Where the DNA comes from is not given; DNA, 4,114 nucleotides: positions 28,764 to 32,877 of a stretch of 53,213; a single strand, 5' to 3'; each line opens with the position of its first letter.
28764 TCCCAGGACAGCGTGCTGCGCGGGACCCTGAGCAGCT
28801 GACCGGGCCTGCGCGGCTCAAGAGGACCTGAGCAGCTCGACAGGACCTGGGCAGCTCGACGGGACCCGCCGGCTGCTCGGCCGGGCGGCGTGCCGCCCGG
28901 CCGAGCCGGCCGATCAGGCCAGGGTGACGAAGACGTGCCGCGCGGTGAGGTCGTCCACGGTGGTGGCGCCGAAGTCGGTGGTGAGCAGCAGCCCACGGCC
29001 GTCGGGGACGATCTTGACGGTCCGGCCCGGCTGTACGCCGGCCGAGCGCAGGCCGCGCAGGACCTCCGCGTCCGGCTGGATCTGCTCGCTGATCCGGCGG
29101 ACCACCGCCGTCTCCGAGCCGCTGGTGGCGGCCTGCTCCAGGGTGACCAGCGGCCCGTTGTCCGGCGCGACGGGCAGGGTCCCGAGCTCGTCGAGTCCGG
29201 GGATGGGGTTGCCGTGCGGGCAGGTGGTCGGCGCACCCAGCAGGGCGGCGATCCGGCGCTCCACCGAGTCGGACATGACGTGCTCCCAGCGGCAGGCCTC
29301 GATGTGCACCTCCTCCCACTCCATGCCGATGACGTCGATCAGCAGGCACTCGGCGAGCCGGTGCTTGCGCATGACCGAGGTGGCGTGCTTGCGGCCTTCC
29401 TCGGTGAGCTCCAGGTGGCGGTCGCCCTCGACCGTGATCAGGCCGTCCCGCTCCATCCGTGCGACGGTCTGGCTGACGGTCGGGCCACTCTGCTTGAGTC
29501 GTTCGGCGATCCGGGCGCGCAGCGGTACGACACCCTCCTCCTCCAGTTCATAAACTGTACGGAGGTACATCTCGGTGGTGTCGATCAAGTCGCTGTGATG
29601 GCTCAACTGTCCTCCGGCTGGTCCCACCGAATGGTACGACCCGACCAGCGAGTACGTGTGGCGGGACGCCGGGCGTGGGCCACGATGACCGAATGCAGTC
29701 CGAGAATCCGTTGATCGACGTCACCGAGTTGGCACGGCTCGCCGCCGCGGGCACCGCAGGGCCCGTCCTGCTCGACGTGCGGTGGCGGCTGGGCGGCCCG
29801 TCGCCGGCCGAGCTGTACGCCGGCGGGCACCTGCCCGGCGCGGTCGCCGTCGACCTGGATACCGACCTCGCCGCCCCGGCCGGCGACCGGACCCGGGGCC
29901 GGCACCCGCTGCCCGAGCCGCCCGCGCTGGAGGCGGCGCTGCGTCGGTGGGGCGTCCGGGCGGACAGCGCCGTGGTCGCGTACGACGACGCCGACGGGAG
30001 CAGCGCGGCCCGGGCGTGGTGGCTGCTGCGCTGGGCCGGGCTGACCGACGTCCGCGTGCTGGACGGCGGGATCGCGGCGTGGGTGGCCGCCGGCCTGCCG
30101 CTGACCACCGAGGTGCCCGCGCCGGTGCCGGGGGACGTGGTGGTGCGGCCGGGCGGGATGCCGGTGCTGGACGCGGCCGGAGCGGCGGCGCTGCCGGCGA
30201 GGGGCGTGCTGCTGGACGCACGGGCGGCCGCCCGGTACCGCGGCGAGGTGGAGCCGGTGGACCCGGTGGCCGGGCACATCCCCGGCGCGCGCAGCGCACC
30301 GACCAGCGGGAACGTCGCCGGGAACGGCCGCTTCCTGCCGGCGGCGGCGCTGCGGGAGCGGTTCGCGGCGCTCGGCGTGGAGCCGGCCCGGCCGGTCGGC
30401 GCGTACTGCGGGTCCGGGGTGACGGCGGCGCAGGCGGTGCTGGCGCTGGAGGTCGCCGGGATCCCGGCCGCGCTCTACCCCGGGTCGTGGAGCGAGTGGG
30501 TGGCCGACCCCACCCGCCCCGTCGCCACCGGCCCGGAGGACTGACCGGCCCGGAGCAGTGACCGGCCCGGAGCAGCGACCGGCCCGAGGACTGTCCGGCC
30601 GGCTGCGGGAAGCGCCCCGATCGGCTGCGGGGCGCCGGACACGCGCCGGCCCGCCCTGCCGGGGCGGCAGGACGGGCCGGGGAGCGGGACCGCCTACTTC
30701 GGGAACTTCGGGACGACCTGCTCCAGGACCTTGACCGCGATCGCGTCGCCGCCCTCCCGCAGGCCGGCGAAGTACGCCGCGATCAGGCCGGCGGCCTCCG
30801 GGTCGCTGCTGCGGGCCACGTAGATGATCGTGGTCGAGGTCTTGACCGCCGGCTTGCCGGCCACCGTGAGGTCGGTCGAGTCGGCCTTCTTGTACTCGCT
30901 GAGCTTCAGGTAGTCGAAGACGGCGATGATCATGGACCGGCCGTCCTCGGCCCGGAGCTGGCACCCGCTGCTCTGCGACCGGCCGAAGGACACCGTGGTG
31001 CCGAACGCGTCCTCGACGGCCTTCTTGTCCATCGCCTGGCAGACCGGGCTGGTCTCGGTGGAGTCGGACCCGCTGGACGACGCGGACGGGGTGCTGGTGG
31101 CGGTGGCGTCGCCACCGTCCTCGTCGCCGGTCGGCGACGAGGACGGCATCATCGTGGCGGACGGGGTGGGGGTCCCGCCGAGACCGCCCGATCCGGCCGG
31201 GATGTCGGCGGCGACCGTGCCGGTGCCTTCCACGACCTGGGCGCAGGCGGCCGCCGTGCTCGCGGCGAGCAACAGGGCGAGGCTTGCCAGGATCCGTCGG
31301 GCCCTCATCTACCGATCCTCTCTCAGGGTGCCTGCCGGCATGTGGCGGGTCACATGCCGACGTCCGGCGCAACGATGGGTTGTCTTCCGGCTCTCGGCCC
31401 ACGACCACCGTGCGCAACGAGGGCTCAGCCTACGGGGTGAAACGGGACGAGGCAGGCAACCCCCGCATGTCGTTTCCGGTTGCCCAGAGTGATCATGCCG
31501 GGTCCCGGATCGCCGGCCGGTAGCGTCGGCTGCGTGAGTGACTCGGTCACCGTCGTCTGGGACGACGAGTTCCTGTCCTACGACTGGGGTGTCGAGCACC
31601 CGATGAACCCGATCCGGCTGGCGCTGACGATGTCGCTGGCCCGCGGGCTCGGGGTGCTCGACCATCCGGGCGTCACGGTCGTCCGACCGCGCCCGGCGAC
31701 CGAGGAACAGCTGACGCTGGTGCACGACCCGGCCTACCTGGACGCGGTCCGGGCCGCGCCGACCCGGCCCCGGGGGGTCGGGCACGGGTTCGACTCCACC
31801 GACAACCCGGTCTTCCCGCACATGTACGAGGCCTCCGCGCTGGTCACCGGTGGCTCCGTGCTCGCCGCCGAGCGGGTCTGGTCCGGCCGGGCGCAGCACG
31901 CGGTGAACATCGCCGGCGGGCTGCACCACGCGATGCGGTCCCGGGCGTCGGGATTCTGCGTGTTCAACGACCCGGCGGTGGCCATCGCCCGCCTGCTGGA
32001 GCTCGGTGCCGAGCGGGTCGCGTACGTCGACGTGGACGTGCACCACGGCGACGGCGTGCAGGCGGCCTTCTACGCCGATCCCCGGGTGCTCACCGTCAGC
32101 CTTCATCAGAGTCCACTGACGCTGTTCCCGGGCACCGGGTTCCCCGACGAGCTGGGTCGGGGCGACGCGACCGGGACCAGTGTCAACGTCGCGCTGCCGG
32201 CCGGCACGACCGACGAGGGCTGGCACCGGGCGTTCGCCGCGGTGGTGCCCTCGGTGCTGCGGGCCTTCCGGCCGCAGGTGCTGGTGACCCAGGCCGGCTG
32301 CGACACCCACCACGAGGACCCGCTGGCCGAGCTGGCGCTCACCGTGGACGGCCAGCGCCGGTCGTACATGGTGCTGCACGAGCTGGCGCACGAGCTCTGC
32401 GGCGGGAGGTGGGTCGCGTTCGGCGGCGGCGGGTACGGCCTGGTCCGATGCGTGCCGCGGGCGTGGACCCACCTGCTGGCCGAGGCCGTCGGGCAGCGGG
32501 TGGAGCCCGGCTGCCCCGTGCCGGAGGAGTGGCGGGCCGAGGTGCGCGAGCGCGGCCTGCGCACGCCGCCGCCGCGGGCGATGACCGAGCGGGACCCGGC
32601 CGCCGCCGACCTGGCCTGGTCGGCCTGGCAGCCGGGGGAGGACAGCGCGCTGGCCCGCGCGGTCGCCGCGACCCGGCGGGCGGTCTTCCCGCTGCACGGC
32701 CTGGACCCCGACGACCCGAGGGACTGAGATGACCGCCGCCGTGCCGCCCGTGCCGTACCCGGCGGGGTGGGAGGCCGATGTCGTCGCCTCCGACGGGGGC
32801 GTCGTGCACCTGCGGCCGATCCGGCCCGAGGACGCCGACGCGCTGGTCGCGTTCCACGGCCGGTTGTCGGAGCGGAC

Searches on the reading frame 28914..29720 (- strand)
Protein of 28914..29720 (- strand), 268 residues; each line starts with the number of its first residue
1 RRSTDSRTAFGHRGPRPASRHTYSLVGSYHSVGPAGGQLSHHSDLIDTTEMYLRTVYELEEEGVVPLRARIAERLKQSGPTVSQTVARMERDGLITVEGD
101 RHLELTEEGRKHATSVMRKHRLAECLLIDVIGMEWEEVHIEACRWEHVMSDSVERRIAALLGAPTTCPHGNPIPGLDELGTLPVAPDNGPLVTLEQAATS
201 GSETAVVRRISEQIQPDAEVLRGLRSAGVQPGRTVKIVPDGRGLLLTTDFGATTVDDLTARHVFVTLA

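Call 47: search_protein_families(library=pfam, proteins=[window:28914-29720:-], max_evalue=0.0001)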
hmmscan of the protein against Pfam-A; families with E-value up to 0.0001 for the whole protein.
window:28914-29720:- (268 aa): 3 families
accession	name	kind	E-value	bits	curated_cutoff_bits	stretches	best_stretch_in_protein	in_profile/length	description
PF02742.21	Fe_dep_repr_C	-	1.1e-32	112.2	27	1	106-174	1-69/70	Iron dependent repressor, metal binding and dimerisation domain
PF01325.25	Fe_dep_repress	-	2.2e-20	73.1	26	1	44-103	1-60/60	Iron dependent repressor, N-terminal DNA binding domain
PF12802.13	MarR_2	-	1.2e-06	29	27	1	69-101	24-56/61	MarR family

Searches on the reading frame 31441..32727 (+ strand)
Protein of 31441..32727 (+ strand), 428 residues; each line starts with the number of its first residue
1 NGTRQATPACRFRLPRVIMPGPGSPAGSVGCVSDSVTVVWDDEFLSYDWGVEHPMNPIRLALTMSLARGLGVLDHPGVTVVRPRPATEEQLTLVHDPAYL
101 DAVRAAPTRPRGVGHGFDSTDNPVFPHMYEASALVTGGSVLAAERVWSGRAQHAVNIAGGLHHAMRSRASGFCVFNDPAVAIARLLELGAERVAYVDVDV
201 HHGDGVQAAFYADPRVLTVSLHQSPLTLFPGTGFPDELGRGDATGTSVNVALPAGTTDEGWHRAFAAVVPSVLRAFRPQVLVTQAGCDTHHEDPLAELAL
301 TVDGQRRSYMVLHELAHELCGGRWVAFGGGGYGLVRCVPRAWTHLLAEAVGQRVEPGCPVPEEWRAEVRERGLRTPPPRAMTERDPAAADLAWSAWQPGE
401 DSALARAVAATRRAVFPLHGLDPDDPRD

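Call 47: search_protein_families(library=pfam, proteins=[window:31441-32727:+], max_evalue=0.0001)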
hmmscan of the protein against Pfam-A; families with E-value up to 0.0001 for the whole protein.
window:31441-32727:+ (428 aa): 1 family
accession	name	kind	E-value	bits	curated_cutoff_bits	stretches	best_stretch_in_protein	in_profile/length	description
PF00850.24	Hist_deacetyl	-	2.4e-89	300.1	27.9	1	53-347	1-296/298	Histone deacetylase domain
